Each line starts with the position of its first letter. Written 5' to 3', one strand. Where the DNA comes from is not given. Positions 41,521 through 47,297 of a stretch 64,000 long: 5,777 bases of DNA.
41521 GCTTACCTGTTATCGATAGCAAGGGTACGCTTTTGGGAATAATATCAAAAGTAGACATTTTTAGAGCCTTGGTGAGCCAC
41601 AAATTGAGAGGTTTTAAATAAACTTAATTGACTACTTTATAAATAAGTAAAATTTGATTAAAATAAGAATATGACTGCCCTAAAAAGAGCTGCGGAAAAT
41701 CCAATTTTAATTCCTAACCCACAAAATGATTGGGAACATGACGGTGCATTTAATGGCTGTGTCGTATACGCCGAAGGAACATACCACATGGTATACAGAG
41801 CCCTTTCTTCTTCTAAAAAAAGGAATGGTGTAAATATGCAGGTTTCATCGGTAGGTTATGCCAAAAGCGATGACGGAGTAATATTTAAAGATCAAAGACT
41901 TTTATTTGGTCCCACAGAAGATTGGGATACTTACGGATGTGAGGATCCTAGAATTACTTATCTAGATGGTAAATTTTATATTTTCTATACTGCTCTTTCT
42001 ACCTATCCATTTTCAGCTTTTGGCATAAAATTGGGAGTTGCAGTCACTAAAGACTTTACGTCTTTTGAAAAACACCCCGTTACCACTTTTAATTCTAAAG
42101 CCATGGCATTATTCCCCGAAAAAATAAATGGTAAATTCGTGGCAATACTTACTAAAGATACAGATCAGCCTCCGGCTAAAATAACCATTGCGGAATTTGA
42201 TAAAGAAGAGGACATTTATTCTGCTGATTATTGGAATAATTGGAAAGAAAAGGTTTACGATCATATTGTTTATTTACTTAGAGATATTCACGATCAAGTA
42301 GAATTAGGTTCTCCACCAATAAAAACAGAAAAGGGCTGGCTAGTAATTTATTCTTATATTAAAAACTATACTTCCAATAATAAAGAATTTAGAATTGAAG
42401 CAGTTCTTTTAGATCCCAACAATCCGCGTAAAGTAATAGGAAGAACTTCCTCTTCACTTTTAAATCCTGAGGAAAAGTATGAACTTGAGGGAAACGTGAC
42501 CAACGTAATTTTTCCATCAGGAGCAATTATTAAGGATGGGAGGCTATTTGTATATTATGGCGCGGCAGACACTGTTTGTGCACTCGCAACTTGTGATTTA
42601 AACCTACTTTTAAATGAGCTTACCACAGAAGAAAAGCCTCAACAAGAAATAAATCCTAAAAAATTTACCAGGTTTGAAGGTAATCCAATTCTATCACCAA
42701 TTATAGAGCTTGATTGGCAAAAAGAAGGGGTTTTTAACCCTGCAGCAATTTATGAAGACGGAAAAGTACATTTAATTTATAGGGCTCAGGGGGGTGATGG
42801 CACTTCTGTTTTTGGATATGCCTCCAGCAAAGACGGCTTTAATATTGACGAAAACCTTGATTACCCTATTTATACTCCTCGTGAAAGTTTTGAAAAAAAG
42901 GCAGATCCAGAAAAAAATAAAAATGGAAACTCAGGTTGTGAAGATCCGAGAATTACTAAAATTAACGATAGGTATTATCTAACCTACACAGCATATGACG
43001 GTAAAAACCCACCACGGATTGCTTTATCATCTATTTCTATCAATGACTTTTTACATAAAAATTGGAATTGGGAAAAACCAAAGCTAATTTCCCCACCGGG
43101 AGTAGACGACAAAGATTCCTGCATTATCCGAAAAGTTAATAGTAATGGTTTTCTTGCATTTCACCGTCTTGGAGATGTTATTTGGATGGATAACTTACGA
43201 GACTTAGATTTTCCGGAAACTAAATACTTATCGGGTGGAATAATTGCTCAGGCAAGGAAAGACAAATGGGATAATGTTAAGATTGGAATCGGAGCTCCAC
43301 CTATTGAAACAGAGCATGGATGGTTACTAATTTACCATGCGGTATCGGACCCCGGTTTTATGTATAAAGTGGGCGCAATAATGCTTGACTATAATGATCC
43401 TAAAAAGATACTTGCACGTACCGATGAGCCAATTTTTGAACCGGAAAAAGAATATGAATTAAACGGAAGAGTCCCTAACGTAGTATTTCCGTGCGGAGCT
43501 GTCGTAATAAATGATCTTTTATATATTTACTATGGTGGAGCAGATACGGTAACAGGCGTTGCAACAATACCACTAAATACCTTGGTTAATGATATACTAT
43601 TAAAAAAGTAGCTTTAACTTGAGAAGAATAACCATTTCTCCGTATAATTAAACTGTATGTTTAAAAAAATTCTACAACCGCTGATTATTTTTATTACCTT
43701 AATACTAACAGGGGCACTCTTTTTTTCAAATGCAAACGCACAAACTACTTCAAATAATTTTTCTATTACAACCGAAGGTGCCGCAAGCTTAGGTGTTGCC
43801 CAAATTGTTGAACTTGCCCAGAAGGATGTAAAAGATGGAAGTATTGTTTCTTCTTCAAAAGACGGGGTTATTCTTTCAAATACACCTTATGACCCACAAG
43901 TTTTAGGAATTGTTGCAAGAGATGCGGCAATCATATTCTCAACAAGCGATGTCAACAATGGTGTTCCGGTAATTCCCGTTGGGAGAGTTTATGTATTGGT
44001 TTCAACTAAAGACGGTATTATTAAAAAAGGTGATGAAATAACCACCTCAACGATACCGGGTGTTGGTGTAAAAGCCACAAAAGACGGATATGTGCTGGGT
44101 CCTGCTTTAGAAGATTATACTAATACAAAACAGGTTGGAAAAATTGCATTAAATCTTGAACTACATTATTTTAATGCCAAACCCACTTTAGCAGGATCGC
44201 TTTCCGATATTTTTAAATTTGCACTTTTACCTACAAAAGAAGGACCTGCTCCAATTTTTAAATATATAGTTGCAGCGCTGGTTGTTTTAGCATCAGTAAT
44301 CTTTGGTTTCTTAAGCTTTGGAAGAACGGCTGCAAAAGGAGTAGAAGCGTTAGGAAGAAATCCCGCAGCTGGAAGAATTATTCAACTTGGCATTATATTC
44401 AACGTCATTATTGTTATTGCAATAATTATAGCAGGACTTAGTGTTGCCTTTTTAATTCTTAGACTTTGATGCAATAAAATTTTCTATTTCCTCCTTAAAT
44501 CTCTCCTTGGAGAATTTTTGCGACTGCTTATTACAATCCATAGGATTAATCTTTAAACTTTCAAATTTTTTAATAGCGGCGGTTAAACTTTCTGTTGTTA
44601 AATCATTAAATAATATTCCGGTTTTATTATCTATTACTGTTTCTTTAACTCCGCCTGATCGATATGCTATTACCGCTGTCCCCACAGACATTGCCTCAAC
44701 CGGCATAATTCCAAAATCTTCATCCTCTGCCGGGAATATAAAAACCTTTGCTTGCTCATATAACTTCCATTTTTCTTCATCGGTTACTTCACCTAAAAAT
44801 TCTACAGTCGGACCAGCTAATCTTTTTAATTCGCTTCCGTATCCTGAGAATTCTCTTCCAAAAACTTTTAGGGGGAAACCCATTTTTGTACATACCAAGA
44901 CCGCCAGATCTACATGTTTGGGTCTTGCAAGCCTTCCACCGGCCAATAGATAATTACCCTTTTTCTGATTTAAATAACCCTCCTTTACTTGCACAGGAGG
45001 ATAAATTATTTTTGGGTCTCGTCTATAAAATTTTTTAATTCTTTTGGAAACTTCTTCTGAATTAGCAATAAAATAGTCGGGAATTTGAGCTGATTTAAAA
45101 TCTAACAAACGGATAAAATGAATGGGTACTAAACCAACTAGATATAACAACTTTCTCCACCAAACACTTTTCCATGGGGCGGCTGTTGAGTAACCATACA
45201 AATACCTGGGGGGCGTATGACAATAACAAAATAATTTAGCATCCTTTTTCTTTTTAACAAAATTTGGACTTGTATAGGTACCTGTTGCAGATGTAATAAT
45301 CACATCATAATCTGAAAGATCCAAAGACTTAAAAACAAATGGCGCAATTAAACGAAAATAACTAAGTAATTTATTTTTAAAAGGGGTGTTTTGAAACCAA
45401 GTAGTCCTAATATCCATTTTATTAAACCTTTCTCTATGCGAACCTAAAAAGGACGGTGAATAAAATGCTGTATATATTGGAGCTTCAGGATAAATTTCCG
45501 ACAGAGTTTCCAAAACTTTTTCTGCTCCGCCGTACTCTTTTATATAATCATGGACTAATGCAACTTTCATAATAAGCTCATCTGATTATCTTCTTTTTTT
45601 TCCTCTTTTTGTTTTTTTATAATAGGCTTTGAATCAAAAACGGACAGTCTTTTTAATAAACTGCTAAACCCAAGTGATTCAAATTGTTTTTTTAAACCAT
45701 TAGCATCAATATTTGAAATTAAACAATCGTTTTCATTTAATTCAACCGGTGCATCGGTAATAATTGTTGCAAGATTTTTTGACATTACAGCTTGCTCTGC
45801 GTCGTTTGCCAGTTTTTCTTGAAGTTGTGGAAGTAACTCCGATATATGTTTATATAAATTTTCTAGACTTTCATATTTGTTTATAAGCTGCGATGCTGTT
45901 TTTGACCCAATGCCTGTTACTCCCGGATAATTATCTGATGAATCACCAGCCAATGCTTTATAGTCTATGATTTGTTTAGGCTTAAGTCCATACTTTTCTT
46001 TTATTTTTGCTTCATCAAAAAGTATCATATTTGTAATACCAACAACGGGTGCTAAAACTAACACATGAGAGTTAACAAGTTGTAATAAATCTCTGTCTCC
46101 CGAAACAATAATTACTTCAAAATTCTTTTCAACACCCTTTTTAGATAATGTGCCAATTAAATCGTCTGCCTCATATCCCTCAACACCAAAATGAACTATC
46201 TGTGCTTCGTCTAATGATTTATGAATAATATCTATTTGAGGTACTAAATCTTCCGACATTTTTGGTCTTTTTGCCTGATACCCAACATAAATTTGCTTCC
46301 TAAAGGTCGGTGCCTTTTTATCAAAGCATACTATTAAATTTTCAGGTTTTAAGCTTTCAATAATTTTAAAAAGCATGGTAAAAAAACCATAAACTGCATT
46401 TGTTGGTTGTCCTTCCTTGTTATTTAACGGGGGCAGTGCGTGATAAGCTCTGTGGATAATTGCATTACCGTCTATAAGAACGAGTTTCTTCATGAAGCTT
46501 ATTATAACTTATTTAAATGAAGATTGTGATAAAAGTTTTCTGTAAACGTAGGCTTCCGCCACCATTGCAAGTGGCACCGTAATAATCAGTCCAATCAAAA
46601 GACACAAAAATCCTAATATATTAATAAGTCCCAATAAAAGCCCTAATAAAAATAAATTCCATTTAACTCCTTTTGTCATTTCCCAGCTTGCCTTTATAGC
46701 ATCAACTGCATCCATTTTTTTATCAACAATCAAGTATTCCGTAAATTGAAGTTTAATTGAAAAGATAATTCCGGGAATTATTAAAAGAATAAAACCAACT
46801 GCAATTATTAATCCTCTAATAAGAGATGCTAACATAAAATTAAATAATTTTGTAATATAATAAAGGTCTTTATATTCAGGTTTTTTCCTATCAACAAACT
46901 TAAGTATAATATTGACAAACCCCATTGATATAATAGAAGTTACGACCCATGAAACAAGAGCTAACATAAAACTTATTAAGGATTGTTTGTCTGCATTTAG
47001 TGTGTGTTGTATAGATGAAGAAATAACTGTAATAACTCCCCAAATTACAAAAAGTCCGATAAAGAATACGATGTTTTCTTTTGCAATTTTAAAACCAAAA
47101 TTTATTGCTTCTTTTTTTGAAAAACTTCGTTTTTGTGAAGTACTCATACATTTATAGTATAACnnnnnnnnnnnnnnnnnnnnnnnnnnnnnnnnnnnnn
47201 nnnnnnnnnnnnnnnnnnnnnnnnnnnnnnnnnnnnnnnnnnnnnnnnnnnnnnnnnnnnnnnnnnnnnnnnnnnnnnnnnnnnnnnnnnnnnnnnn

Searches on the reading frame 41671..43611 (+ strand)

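Call 10: search_protein_families(library=pfam, proteins=[window:41671-43611:+], max_evalue=0.001)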
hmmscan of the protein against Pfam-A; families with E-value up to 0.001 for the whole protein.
window:41671-43611:+ (646 aa): 2 families
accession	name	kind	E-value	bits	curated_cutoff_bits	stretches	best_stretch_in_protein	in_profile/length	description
PF04041.19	Glyco_hydro_130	-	4.6e-101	338.4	26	2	353-640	34-316/320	beta-1,4-mannooligosaccharide phosphorylase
PF04616.20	Glyco_hydro_43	-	3.7e-06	26.9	32.2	0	70-128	44-102/288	Glycosyl hydrolases family 43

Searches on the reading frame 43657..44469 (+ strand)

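Call 10: search_protein_families(library=pfam, proteins=[window:43657-44469:+], max_evalue=0.001)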
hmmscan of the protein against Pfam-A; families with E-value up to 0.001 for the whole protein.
window:43657-44469:+ (270 aa): 1 family
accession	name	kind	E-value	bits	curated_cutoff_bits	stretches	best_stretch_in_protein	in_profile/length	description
PF23982.2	XM1_gp53_minor_capsid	-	0.00071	19.9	27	0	38-153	23-129/154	XM1 gp53 minor capsid protein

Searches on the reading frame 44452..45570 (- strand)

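Call 10: search_protein_families(library=pfam, proteins=[window:44452-45570:-], max_evalue=0.001)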
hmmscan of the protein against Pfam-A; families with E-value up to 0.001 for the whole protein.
window:44452-45570:- (372 aa): 4 families
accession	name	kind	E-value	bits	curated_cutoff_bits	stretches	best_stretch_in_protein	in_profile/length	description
PF00534.26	Glycos_transf_1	-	3.2e-26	92.3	26.4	1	200-352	10-171/172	Glycosyl transferases group 1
PF13692.12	Glyco_trans_1_4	-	2.1e-18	67.4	27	1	232-335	34-138/142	Glycosyl transferases group 1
PF13439.12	Glyco_transf_4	-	5e-07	30.3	28.5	1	13-195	1-168/170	Glycosyltransferase Family 4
PF20706.3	GT4-conflict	-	0.00019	21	26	1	269-315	277-323/385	Family 4 Glycosyltransferase in conflict systems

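Call 52: search_protein_families(library=ncbifam, proteins=[window:44452-45570:-], max_evalue=0.001)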
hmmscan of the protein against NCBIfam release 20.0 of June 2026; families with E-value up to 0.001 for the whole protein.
window:44452-45570:- (372 aa): 28 families (the best 25 are shown)
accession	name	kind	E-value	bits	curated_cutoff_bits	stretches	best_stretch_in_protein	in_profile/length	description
NF041876.1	EPS_EpsE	equivalog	3.2e-13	49.7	400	1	254-360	276-382/389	exopolysaccharide biosynthesis GT4 family glycosyltransferase EpsE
TIGR02149.1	glgA_Coryne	subfamily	4.6e-12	45.8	302.4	1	262-326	272-336/391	glycogen synthase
NF046085.1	XrtY_assoc_Gly1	equivalog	5e-12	45.4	400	1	224-361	230-371/387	XrtY-associated glycosyltransferase XYAG1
TIGR03999.1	thiol_BshA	equivalog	9e-11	41.3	273.7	1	255-359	256-358/375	N-acetyl-alpha-D-glucosaminyl L-malate synthase BshA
TIGR03449.1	mycothiol_MshA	equivalog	4.4e-10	39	462.5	1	255-336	285-366/406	D-inositol-3-phosphate glycosyltransferase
NF012028.0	PRK15484.1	subfamily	1.5e-09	37.4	618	1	253-357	256-361/380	lipopolysaccharide N-acetylglucosaminyltransferase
TIGR02095.1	glgA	subfamily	1.6e-09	36.9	328.45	1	205-336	294-438/477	glycogen/starch synthase, ADP-glucose type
TIGR04047.1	MSMEG_0565_glyc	hypoth_equivalog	4.1e-09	36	259.85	1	238-335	242-337/373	MSMEG_0565 family glycosyltransferase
NF038255.1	exopoly_VpsD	equivalog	4.6e-09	35.6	300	1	160-356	153-366/381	VpsD family glycosyltransferase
NF053787.1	GlcN_PG_synth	equivalog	3.4e-08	32.7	480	1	208-340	200-327/361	N-acetylglucosaminyl phosphatidylglycerol synthase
TIGR02918.1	TIGR02918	equivalog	4.7e-08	32.2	574.6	1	157-358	264-478/500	accessory Sec system glycosyltransferase GtfA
NF038295.1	EPS_HpsP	equivalog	7.3e-08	31.8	550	1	258-354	272-367/388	hormogonium polysaccharide biosynthesis glycosyltransferase HpsP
TIGR04063.1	stp3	hypoth_equivalog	1.3e-07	30.8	442.05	1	255-356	271-377/397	TIGR04063 family PEP-CTERM/XrtA system glycosyltransferase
TIGR03088.1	stp2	hypoth_equivalog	2.3e-07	30.2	409.05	1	256-358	257-357/374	TIGR03088 family PEP-CTERM/XrtA system glycosyltransferase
NF041010.1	glycosy_Agl16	equivalog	6.9e-07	28.4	575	1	201-356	175-334/352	glycosylation protein Agl16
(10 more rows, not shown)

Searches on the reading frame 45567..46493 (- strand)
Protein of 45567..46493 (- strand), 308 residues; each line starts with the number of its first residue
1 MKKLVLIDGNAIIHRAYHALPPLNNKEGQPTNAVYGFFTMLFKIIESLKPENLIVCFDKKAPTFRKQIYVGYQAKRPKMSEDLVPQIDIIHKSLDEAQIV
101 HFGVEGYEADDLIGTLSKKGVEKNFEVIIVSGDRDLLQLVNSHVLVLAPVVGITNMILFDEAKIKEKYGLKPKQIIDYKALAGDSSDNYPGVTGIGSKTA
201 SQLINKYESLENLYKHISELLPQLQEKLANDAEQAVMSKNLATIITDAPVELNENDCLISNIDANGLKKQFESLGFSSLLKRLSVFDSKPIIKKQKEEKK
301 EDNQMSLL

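Call 10: search_protein_families(library=pfam, proteins=[window:45567-46493:-], max_evalue=0.001)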
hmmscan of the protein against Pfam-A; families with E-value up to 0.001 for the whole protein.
window:45567-46493:- (308 aa): 2 families
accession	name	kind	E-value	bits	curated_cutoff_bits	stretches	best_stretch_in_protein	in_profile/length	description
PF02739.22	5_3_exonuc_N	-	2.8e-58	196.7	34.3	1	3-169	1-164/164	5'-3' exonuclease, N-terminal resolvase-like domain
PF01367.25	5_3_exonuc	-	5.6e-33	113.7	40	1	171-263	2-95/97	5'-3' exonuclease, C-terminal SAM fold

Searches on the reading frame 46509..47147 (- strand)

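Call 10: search_protein_families(library=pfam, proteins=[window:46509-47147:-], max_evalue=0.001)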
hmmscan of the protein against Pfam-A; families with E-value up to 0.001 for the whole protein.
window:46509-47147:- (212 aa): 4 families
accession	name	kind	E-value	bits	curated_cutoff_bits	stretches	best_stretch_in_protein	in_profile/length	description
PF06161.16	DUF975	-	2.8e-12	47.5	34.8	1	113-207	146-241/243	Protein of unknown function (DUF975)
PF06790.16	UPF0259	-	2.3e-07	31.3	31.4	1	54-158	79-187/248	Uncharacterised protein family (UPF0259)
PF10110.14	GPDPase_memb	-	3.1e-05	23.3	29.6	1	111-191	160-240/321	Membrane domain of glycerophosphoryl diester phosphodiesterase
PF01312.24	Bac_export_2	-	0.00046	20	24.4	1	6-86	123-203/335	FlhB HrpN YscU SpaS Family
